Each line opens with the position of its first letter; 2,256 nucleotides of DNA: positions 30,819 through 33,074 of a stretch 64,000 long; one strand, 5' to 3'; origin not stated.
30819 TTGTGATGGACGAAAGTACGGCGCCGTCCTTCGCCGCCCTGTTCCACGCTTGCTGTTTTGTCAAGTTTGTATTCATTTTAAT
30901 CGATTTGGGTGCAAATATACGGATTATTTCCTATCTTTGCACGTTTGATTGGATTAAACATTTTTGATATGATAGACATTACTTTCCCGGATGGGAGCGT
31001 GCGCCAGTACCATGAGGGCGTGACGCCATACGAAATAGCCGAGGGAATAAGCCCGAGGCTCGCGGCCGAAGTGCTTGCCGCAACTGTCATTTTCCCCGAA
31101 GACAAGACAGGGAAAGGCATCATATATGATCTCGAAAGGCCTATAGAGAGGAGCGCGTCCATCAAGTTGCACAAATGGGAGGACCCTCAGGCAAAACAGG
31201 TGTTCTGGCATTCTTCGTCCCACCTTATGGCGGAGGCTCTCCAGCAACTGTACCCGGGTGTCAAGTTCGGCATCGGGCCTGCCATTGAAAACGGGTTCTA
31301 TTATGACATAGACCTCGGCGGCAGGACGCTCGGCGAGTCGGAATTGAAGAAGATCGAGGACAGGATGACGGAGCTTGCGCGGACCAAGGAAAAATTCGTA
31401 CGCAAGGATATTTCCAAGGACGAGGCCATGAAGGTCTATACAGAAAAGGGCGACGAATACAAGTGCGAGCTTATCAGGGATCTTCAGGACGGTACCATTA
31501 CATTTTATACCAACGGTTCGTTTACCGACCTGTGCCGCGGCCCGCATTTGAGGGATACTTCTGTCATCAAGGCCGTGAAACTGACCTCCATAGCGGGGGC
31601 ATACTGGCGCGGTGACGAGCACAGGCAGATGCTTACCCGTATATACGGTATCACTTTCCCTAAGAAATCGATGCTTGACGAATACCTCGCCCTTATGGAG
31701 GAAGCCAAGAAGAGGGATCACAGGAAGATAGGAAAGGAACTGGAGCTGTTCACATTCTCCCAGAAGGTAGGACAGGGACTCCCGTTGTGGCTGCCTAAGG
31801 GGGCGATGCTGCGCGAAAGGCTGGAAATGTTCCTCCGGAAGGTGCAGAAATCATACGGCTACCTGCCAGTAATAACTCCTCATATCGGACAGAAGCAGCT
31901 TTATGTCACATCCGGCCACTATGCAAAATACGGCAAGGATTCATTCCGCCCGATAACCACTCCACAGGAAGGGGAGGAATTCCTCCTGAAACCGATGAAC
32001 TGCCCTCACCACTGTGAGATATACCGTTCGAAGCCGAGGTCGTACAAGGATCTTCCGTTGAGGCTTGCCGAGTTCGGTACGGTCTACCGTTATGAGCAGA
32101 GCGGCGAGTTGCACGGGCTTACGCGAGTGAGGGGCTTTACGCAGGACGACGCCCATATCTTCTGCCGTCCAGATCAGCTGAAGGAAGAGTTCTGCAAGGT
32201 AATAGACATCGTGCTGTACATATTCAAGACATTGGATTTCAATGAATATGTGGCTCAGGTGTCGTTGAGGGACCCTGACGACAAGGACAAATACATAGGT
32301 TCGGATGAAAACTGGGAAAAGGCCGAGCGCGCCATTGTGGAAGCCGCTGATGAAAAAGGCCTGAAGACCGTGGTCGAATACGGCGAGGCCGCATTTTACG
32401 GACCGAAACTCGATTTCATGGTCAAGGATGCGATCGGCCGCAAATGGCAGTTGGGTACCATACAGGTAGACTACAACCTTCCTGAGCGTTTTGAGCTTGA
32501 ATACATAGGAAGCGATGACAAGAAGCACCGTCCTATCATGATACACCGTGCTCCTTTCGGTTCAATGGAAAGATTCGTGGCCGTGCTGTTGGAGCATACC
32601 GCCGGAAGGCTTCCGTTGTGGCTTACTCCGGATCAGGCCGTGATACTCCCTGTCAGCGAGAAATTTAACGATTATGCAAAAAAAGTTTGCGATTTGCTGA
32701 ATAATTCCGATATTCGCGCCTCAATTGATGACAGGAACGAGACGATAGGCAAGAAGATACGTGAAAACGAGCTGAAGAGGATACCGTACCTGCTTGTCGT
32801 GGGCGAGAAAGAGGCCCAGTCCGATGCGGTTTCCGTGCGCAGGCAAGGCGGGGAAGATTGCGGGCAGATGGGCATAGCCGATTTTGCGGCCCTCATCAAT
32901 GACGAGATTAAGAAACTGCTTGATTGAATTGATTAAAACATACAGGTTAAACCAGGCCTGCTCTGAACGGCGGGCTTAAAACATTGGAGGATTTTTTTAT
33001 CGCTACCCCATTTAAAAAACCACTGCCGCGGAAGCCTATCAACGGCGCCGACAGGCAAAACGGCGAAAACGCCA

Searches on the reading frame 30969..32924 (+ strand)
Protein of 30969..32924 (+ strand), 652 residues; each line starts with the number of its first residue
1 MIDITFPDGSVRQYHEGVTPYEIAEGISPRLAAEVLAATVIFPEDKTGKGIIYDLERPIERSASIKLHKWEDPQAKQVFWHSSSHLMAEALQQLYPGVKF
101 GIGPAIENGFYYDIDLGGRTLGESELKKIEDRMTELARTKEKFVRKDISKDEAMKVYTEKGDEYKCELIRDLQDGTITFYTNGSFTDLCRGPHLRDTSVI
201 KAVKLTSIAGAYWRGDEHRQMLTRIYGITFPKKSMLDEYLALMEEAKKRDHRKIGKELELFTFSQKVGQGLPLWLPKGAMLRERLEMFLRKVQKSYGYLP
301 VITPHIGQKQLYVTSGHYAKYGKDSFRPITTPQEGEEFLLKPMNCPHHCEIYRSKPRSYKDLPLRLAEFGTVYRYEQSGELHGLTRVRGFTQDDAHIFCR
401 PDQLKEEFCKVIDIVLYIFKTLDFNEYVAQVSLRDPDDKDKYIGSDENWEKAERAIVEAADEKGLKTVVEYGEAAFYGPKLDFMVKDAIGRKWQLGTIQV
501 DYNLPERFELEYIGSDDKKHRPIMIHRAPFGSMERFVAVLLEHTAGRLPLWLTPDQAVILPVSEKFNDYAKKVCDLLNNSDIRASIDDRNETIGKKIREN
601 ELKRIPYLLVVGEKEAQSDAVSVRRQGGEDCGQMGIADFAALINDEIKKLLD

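Call 25: find_related_loci(query=window:30969-32924:+, collection=genome_contigs, flank=10000)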
Query window:30969-32924:+ (652 aa) in genome_contigs; peptide patterns used: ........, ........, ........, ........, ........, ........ (x = any residue, [..] = any of these).
600 stretches matched a pattern (row limit reached: there are more); 600 encode a relative of the query (tblastn E <= 1e-3); the best 80 are kept; 80 distinct loci.
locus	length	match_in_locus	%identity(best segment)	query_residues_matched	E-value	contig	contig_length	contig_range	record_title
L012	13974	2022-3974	82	1-651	0e+0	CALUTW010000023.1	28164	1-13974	MAG: uncultured Bacteroidales bacterium isolate BRZ_KK__bin88 genome assembly, contig: BRZ_KK__NODE_2549_length_28164_co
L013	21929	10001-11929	82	1-651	0e+0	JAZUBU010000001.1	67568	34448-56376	MAG: Bacteroidales bacterium isolate T1900045316_YK20190005.MAGScoT_cleanbin_000004 SGB_6287_k141_938013, whole genome s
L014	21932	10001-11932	81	1-652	0e+0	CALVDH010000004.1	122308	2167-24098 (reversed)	MAG: uncultured Bacteroidales bacterium isolate BRZ_CG__bin93 genome assembly, contig: BRZ_CG__NODE_239_length_122308_co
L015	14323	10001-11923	81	1-649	0e+0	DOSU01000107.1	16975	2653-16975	MAG TPA_asm: Rikenellaceae bacterium isolate UBA9571 contig_3252, whole genome shotgun sequence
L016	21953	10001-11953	79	1-651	0e+0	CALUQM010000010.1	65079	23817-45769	MAG: uncultured Bacteroidales bacterium isolate BRZ_RL__bin66 genome assembly, contig: BRZ_RL__NODE_276_length_65079_cov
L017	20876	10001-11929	77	1-651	0e+0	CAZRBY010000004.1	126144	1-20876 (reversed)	MAG TPA_asm: uncultured Muribaculaceae bacterium isolate SRP239243_co2_315 genome assembly, contig: NODE_98_length_12614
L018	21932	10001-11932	77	1-652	0e+0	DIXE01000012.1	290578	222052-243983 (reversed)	MAG TPA_asm: Bacteroidales bacterium UBA6088 UBA6088_contig_1750, whole genome shotgun sequence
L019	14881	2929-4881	76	1-651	0e+0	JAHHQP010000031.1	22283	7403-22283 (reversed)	MAG: Bacteroidales bacterium isolate MAG007 MAG007_31, whole genome shotgun sequence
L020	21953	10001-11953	82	1-651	0e+0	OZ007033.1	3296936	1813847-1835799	MAG: uncultured Bacteroidales bacterium isolate metabat2_pooled_hifiasm.1162 MAG genome assembly, chromosome: 1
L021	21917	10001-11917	80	1-647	0e+0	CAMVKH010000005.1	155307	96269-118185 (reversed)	MAG TPA_asm: uncultured Bacteroidales bacterium isolate SRR8387721_bin.25_metaWRAP_v1.3_MAG genome assembly, contig: ERZ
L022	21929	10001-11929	79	1-651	0e+0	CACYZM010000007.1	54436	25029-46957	MAG: uncultured Bacteroidia bacterium isolate RUG12415 genome assembly, contig: RUG12415_asm_7, whole genome shotgun seq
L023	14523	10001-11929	78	1-651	0e+0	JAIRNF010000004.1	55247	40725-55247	MAG: Prevotellaceae bacterium isolate Cd354_bin17 k119_604342, whole genome shotgun sequence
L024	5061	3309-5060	82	1-584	0e+0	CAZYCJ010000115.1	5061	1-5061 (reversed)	MAG TPA_asm: uncultured Muribaculaceae bacterium isolate SRP315200_co2_488 genome assembly, contig: NODE_31062_length_50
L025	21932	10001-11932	75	1-652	0e+0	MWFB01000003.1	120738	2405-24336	MAG: Bacteroidetes bacterium ADurb.Bin013 BWX52_contig000003, whole genome shotgun sequence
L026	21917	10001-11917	75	1-648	0e+0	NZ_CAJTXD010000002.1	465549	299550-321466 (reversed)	MAG: uncultured Alistipes sp. isolate MGBC116833, whole genome shotgun sequence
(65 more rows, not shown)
